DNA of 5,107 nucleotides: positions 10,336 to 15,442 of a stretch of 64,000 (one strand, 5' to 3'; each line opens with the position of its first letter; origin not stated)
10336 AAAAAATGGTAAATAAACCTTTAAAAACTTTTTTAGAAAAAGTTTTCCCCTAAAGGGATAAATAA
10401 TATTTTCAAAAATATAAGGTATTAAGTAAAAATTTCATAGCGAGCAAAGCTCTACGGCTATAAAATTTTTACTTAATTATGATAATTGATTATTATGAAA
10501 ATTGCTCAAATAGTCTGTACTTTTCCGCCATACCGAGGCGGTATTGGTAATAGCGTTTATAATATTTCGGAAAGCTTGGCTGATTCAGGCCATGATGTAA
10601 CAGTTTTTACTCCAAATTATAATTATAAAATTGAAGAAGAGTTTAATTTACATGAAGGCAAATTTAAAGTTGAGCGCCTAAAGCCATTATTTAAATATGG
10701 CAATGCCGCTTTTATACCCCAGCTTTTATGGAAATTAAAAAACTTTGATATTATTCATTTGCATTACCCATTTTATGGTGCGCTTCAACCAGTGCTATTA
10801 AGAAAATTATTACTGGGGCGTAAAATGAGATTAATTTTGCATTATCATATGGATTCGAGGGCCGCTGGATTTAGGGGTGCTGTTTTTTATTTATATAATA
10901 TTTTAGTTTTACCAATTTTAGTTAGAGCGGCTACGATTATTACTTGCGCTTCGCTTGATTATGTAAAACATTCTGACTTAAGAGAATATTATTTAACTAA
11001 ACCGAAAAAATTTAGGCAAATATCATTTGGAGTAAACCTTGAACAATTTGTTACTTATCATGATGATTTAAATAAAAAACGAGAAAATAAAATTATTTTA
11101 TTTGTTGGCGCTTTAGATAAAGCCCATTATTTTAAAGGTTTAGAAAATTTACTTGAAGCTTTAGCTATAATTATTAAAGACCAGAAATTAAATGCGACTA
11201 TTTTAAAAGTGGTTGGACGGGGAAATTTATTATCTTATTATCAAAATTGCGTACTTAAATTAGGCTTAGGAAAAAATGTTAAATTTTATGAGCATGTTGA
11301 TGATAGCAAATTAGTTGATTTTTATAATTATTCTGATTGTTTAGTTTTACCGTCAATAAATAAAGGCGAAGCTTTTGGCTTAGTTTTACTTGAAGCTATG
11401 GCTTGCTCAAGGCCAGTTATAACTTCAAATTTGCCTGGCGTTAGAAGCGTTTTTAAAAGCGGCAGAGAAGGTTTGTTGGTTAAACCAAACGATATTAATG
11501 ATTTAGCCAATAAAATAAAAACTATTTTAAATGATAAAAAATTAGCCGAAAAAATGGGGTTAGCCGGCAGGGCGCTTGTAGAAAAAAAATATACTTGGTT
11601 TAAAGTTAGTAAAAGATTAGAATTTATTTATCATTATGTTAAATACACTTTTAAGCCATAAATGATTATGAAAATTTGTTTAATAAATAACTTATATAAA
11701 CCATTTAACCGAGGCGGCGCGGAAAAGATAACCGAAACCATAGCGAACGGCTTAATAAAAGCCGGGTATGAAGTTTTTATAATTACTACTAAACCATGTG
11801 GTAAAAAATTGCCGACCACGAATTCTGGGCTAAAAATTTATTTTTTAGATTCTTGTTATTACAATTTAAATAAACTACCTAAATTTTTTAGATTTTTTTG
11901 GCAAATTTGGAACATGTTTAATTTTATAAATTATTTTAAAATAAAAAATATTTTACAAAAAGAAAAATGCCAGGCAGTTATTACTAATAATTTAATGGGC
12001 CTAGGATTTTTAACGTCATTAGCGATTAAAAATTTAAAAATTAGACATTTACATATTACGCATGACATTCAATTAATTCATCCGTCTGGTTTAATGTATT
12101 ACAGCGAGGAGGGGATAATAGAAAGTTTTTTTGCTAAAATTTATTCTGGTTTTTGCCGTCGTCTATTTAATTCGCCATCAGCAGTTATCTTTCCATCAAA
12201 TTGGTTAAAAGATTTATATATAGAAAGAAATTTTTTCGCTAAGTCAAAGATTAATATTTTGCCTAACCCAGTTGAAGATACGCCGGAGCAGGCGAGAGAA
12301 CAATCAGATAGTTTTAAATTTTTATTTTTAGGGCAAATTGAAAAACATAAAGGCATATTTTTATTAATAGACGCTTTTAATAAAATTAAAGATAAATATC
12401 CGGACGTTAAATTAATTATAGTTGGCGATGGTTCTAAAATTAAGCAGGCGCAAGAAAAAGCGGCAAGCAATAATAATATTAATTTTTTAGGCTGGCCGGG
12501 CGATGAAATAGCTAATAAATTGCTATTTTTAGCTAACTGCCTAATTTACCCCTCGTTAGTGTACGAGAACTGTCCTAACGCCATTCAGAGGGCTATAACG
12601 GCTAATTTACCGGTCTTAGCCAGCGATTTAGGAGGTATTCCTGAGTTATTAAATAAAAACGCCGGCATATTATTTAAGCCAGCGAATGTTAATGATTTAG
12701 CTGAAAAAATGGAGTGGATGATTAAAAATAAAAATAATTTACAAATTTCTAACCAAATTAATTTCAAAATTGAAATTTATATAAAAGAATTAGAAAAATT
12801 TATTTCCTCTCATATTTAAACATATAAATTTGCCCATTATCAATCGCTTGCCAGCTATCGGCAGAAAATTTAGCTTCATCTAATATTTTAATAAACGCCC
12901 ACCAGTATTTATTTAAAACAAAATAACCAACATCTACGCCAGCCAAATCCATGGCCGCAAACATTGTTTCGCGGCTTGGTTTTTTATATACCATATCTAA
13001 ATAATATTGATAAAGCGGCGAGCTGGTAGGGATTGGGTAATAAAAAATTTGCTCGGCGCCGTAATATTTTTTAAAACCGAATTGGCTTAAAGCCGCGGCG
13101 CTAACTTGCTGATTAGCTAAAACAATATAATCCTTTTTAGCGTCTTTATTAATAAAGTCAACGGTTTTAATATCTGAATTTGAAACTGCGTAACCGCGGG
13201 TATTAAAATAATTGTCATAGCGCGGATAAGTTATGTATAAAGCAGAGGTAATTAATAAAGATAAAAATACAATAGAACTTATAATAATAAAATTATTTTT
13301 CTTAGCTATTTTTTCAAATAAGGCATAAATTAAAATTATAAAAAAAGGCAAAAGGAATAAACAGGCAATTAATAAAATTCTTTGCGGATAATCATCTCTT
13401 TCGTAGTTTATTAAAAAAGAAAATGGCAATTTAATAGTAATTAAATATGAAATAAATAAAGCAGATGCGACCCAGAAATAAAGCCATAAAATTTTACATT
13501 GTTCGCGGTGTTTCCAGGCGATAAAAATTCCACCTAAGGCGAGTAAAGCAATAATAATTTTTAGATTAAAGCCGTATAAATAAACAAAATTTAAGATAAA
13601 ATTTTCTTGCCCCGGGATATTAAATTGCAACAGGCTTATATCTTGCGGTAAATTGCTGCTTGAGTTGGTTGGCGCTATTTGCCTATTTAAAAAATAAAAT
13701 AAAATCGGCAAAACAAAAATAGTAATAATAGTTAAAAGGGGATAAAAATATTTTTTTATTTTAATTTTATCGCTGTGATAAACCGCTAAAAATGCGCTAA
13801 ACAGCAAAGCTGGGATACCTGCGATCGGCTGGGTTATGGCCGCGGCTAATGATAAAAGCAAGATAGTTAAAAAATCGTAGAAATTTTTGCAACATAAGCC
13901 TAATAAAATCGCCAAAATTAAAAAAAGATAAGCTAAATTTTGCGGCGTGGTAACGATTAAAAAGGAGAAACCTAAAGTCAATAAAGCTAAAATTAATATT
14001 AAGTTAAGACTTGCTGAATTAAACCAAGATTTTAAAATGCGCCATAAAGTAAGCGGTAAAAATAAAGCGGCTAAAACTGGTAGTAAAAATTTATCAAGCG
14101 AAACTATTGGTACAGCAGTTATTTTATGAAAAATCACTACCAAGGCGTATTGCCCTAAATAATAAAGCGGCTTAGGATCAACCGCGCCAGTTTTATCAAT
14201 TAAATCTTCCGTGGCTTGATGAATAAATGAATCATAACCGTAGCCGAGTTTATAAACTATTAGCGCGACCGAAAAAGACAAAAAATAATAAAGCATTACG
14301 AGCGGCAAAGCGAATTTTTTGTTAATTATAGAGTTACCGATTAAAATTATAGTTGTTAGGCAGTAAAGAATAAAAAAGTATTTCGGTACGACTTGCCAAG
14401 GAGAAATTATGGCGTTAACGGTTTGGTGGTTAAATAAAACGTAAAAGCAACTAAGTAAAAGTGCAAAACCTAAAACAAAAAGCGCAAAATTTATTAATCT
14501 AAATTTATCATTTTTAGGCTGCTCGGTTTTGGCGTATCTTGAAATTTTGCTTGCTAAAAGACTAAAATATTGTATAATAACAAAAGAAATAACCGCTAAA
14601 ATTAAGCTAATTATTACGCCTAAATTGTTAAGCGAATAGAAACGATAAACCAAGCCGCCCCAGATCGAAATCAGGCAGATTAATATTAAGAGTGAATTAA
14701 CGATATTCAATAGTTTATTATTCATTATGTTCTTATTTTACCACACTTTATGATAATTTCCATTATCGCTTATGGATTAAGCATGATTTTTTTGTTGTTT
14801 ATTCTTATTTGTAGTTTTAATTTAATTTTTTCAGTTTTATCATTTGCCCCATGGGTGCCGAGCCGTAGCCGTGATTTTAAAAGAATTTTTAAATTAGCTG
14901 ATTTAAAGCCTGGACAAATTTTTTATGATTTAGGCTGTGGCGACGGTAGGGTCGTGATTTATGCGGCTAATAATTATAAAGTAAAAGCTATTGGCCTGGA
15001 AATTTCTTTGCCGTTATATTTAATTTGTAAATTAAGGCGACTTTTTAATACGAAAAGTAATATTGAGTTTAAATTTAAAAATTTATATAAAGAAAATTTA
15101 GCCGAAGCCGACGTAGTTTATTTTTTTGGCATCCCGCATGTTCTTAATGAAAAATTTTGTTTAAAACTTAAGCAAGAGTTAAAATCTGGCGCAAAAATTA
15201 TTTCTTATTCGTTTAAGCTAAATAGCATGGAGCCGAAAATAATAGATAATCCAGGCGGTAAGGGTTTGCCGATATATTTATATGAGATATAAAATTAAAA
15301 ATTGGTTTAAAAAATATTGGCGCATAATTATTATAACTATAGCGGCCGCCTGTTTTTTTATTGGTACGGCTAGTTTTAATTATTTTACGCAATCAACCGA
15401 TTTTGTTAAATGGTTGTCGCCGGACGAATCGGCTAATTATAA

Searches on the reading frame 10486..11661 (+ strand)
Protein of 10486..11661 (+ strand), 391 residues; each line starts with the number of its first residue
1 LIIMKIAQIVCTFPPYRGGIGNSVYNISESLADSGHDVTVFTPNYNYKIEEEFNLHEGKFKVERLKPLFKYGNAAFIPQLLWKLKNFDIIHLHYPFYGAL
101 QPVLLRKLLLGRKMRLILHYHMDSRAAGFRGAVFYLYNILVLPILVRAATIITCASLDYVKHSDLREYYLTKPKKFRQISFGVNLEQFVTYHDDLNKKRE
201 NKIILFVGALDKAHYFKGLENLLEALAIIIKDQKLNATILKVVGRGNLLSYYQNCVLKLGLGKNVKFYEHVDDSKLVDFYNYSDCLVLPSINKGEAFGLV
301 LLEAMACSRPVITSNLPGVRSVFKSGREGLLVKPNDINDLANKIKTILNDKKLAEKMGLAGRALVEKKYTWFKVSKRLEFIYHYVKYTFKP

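Call 26: search_protein_families(library=pfam, proteins=[window:10486-11661:+])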
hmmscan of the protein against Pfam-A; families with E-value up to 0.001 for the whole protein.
window:10486-11661:+ (391 aa): 8 families
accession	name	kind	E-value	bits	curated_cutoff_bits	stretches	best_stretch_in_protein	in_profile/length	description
PF00534.26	Glycos_transf_1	-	2.4e-42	144.8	26.4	1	191-362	5-170/172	Glycosyl transferases group 1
PF13692.12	Glyco_trans_1_4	-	2.2e-32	112.7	27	1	202-350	2-142/142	Glycosyl transferases group 1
PF13439.12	Glyco_transf_4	-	2e-19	70.7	28.5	1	18-186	2-169/170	Glycosyltransferase Family 4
PF13524.12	Glyco_trans_1_2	-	3.4e-13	50.2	25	1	255-373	27-137/144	Glycosyl transferase-like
PF13579.12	Glyco_trans_4_4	-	2.4e-12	47.9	29.7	1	18-154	1-134/158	Glycosyl transferase 4-like domain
PF20706.3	GT4-conflict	-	1.5e-07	31.2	26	1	178-378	176-385/385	Family 4 Glycosyltransferase in conflict systems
PF08323.17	Glyco_transf_5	-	5.1e-06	26.8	22.7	1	17-57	15-54/239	Starch synthase catalytic domain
PF13477.12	Glyco_trans_4_2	-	2.3e-05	25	23.4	1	26-122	15-108/139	Glycosyl transferase 4-like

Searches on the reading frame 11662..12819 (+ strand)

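Call 65: search_protein_families(library=pfam, proteins=[window:11662-12819:+], max_evalue=0.0001)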
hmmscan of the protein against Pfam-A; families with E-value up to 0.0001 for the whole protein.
window:11662-12819:+ (385 aa): 4 families
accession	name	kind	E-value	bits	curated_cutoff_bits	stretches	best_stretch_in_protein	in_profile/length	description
PF00534.26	Glycos_transf_1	-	2.1e-28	99.4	26.4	1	206-359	4-161/172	Glycosyl transferases group 1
PF13692.12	Glyco_trans_1_4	-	5.7e-26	91.9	27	1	219-356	3-142/142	Glycosyl transferases group 1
PF13439.12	Glyco_transf_4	-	6.4e-17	62.5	28.5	1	18-205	2-167/170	Glycosyltransferase Family 4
PF13579.12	Glyco_trans_4_4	-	1.4e-08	35.7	29.7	1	18-202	1-157/158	Glycosyl transferase 4-like domain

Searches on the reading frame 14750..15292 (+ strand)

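Call 65: search_protein_families(library=pfam, proteins=[window:14750-15292:+], max_evalue=0.0001)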
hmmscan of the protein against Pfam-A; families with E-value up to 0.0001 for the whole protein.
window:14750-15292:+ (180 aa): 2 families
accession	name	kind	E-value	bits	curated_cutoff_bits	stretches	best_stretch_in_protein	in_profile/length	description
PF08123.19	DOT1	-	5.6e-08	33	23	1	44-89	32-78/205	Histone methylation protein DOT1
PF02353.26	CMAS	-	2.6e-07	30.7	27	1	42-90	50-98/273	Mycolic acid cyclopropane synthetase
